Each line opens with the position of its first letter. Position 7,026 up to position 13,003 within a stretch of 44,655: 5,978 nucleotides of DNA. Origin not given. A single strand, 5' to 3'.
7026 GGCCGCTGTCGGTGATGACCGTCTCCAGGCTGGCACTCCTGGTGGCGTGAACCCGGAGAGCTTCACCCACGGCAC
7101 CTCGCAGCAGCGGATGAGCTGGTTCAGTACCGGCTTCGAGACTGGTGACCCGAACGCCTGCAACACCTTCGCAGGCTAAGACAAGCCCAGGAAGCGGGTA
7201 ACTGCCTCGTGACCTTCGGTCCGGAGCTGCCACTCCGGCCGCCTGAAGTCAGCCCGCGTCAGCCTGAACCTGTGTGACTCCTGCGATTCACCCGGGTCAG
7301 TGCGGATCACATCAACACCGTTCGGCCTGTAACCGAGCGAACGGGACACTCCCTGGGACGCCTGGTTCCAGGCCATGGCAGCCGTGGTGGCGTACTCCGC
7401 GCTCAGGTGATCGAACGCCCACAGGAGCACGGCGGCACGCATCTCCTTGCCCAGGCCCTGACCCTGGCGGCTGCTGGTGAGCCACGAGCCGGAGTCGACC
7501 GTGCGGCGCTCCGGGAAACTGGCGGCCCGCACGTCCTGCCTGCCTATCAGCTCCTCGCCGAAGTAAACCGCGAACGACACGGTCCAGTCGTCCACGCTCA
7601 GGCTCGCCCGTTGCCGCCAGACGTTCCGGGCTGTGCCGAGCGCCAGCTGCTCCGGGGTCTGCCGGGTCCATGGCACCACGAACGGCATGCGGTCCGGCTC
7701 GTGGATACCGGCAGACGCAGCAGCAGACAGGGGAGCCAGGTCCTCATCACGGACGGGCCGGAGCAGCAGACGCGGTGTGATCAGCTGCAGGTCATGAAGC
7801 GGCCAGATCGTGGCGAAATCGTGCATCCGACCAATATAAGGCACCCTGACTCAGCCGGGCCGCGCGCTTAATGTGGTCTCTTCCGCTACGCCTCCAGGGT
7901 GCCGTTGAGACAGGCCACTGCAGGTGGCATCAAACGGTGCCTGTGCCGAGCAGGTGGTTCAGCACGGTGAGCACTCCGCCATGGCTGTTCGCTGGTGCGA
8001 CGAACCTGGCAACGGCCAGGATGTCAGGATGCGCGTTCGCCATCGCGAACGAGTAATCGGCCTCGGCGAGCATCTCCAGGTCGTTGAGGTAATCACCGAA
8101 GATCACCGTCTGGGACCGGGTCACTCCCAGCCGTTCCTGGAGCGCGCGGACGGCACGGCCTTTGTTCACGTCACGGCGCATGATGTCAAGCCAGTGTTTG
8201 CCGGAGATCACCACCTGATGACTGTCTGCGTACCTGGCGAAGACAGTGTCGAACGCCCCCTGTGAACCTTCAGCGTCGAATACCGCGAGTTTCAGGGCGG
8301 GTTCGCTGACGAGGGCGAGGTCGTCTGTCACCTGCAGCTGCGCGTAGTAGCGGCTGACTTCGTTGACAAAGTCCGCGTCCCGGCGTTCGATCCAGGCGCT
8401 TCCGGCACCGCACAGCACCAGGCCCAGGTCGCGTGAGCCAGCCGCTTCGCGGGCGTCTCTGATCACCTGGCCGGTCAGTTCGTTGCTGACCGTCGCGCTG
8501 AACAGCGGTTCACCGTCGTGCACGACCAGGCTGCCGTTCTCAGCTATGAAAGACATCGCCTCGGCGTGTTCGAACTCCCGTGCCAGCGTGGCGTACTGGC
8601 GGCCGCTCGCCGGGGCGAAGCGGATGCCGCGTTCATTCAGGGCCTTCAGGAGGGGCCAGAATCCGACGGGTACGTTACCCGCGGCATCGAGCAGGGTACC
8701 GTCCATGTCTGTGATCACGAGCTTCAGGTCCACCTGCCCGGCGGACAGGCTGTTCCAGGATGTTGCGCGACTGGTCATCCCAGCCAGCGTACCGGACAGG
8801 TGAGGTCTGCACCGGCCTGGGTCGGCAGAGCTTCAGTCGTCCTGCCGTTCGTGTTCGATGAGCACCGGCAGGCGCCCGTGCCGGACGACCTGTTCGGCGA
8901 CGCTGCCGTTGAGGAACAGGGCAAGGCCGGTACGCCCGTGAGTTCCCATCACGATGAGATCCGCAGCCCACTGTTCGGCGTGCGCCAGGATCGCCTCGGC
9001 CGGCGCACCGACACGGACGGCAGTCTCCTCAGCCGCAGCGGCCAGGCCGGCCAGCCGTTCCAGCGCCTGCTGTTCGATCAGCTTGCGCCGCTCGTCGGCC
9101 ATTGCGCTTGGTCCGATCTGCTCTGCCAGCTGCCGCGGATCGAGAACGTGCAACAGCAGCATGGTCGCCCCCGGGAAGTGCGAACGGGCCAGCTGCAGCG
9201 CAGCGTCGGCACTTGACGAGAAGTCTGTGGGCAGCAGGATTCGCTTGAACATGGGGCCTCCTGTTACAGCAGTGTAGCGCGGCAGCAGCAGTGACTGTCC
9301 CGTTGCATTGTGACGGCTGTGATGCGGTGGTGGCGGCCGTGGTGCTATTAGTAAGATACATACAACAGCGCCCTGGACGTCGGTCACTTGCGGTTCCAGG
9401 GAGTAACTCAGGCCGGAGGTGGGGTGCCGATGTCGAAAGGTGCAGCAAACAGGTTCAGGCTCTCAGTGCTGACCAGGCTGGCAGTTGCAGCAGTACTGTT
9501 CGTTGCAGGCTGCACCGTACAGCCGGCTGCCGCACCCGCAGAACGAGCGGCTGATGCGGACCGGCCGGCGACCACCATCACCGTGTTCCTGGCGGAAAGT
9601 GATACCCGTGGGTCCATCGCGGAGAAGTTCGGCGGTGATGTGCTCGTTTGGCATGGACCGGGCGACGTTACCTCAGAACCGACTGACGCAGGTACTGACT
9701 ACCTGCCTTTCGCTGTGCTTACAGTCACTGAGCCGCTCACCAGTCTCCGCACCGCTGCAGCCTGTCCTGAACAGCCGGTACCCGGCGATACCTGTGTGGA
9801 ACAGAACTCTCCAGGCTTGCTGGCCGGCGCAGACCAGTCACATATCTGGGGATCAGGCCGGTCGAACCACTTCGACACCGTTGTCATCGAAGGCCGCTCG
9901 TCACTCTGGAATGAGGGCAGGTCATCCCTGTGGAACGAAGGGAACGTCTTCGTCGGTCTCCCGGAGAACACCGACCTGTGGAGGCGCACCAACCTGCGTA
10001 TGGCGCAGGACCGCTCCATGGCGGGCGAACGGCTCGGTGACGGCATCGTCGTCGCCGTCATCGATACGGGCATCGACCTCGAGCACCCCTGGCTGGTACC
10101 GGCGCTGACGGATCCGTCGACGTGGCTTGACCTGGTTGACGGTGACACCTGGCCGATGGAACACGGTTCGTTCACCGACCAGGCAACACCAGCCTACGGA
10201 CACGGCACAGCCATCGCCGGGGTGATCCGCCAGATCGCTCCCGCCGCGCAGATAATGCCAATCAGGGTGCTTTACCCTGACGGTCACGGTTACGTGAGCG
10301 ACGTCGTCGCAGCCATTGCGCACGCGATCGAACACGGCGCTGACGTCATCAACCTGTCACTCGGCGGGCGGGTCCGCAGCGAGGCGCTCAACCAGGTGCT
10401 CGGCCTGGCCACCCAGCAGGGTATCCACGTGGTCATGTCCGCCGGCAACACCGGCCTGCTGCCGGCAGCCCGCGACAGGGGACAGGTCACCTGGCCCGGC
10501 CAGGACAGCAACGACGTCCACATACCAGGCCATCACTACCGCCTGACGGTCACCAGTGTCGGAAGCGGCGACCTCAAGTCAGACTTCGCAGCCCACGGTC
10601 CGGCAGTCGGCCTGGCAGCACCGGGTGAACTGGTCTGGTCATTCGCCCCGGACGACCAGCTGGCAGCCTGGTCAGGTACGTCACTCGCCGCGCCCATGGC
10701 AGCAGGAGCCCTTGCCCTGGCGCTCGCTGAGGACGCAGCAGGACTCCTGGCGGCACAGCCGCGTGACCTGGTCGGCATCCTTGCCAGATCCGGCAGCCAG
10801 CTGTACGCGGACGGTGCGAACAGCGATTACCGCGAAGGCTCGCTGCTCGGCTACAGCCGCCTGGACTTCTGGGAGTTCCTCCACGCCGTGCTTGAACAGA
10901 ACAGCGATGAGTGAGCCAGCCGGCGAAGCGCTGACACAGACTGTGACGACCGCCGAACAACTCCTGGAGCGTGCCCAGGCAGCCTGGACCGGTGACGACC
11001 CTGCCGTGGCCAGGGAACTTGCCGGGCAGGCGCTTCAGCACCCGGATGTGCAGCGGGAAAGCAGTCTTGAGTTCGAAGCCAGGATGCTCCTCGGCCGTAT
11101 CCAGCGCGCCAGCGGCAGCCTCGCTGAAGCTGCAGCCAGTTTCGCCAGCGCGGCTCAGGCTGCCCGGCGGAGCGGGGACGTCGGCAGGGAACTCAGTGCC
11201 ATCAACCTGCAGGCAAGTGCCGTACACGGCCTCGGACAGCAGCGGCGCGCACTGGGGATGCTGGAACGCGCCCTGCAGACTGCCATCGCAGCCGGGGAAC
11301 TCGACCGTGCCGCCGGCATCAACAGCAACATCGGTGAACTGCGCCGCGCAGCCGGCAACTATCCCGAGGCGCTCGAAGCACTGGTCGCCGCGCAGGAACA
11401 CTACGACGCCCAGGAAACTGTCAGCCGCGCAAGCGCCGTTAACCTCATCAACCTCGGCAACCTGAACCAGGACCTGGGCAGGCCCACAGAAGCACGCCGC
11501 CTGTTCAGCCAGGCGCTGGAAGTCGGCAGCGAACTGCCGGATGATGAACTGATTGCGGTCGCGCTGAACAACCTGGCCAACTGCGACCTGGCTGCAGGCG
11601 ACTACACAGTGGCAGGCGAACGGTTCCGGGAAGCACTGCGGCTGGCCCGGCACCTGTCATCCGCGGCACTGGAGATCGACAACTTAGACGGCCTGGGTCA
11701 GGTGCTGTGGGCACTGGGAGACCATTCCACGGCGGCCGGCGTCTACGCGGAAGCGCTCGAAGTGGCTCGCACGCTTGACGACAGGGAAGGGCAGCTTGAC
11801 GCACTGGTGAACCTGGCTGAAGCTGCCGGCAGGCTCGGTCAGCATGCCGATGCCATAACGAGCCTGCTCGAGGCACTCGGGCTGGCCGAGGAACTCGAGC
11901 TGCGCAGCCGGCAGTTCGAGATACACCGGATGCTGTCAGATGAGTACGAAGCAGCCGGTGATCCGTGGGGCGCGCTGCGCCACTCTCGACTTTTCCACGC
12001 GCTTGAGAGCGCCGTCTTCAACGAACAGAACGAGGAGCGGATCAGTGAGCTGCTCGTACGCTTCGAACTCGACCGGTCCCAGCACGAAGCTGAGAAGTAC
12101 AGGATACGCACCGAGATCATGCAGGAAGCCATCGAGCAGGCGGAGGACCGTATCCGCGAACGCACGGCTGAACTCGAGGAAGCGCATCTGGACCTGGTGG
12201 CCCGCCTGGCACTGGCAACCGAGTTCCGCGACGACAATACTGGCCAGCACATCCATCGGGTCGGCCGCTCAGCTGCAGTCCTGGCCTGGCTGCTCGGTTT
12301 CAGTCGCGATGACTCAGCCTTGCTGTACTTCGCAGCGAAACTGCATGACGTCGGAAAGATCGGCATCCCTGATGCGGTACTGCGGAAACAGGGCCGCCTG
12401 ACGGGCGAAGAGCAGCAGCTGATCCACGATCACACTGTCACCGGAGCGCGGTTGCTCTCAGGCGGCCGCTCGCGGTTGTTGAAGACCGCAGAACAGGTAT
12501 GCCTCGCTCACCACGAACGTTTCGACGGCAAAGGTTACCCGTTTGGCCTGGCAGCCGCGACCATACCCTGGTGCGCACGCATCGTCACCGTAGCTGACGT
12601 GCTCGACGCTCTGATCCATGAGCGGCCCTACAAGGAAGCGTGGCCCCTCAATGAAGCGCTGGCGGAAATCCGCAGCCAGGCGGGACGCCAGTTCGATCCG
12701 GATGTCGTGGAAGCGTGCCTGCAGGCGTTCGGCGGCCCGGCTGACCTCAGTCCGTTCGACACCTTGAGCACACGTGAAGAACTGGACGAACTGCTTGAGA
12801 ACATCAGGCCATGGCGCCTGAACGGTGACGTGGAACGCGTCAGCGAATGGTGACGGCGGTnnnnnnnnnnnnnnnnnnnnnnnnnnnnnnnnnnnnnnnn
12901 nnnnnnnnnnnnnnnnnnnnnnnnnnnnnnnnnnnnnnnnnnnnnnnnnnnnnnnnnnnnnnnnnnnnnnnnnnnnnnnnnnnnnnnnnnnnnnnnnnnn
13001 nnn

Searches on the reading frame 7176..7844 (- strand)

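Call 12: search_protein_families(library=pfam, proteins=[window:7176-7844:-], max_evalue=0.001)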
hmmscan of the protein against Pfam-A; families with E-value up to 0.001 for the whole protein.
window:7176-7844:- (222 aa): 2 families
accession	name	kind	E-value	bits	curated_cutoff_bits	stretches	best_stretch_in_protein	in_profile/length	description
PF13302.13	Acetyltransf_3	-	1.5e-16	61.8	25.4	1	25-173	1-138/138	Acetyltransferase (GNAT) domain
PF00583.31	Acetyltransf_1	-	0.00041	21.1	20.7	1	86-172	31-116/116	Acetyltransferase (GNAT) family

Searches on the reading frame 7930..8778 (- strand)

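Call 12: search_protein_families(library=pfam, proteins=[window:7930-8778:-], max_evalue=0.001)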
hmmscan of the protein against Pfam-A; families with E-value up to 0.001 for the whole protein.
window:7930-8778:- (282 aa): 4 families
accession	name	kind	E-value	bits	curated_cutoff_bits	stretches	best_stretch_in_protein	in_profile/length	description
PF08282.18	Hydrolase_3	-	4.4e-47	161.4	20.9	1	21-273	1-255/255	haloacid dehalogenase-like hydrolase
PF05116.19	S6PP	-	6.3e-14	52.6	20.3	1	188-255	148-215/247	Sucrose-6F-phosphate phosphohydrolase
PF00702.32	Hydrolase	-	1.2e-09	39.2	26.4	1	19-241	2-191/191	haloacid dehalogenase-like hydrolase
PF12710.13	HAD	-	2.8e-07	31.6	27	0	176-237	124-188/189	haloacid dehalogenase-like hydrolase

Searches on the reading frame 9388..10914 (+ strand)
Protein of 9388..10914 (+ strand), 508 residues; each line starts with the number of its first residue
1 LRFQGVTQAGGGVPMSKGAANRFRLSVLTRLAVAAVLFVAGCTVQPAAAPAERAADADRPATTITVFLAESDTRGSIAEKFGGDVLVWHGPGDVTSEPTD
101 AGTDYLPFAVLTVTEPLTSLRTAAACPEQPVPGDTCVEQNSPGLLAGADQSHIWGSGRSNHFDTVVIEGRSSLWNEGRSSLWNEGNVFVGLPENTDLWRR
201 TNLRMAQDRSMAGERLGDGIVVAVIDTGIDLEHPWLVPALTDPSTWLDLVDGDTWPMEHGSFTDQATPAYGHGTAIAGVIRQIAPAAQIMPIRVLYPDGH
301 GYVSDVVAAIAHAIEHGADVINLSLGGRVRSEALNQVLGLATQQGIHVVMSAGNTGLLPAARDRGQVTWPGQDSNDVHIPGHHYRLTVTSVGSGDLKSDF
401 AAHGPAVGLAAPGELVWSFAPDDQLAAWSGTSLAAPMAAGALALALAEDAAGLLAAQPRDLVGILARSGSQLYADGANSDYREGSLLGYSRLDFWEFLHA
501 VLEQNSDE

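Call 12: search_protein_families(library=pfam, proteins=[window:9388-10914:+], max_evalue=0.001)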
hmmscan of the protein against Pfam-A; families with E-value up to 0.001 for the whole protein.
window:9388-10914:+ (508 aa): 1 family
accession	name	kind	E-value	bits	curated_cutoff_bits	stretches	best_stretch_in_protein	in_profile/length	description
PF00082.27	Peptidase_S8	-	7.5e-36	124.3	21.8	1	217-461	1-265/288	Subtilase family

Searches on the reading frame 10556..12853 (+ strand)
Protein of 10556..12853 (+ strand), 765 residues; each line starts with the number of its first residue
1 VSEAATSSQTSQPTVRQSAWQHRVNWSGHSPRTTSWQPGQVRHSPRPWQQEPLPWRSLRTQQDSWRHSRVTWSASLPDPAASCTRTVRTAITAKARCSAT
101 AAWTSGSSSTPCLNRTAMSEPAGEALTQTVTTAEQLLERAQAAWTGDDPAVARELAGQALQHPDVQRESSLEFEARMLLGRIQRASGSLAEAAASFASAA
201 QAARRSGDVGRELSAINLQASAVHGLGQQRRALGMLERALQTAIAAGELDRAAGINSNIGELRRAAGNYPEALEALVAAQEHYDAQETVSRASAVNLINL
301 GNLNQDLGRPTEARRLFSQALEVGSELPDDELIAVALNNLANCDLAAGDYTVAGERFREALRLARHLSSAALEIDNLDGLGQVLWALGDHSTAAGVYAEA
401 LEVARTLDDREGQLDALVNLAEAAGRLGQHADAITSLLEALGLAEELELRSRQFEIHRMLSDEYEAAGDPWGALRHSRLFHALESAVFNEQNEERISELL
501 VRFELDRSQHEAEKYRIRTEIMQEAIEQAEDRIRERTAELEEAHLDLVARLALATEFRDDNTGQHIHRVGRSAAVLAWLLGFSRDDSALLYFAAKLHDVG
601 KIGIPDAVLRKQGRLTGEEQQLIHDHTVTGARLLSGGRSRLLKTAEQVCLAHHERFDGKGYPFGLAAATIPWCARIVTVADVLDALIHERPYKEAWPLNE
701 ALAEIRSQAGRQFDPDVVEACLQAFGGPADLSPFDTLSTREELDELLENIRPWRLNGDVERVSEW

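Call 12: search_protein_families(library=pfam, proteins=[window:10556-12853:+], max_evalue=0.001)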
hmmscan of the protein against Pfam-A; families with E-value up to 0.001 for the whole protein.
window:10556-12853:+ (765 aa): 12 families
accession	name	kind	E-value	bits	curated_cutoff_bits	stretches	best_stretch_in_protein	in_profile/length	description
PF13424.12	TPR_12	-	4e-41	139.5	30.1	5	297-365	6-76/77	Tetratricopeptide repeat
PF13487.12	HD_5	-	6.4e-33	114.3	27.2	1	562-717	14-170/170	HD domain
PF01966.28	HD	-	5.9e-16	59.2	22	1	563-685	2-115/116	HD domain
PF07719.23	TPR_2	-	1.2e-15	56.7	27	0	297-322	4-29/34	Tetratricopeptide repeat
PF13432.12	TPR_16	-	3.9e-12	46.8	32.7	2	137-203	1-61/65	Tetratricopeptide repeat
PF00515.34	TPR_1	-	4.2e-12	45.8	27.8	0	297-323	4-30/34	Tetratricopeptide repeat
PF13181.12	TPR_8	-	5.8e-11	42.1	25.7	0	415-445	2-32/34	Tetratricopeptide repeat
PF17874.7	TPR_MalT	-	5.5e-10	39.5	45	2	255-406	42-193/336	MalT-like TPR region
PF14938.12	SNAP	-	1.8e-09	38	25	1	185-337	47-195/282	Soluble NSF attachment protein, SNAP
PF13176.12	TPR_7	-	2.1e-09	37.2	27.9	0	377-411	2-36/36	Tetratricopeptide repeat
PF13374.12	TPR_10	-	0.00017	21.9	27.5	0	298-323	6-31/42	Tetratricopeptide repeat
PF12862.13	ANAPC5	-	0.0008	19.9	23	0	266-342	11-86/91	Anaphase-promoting complex subunit 5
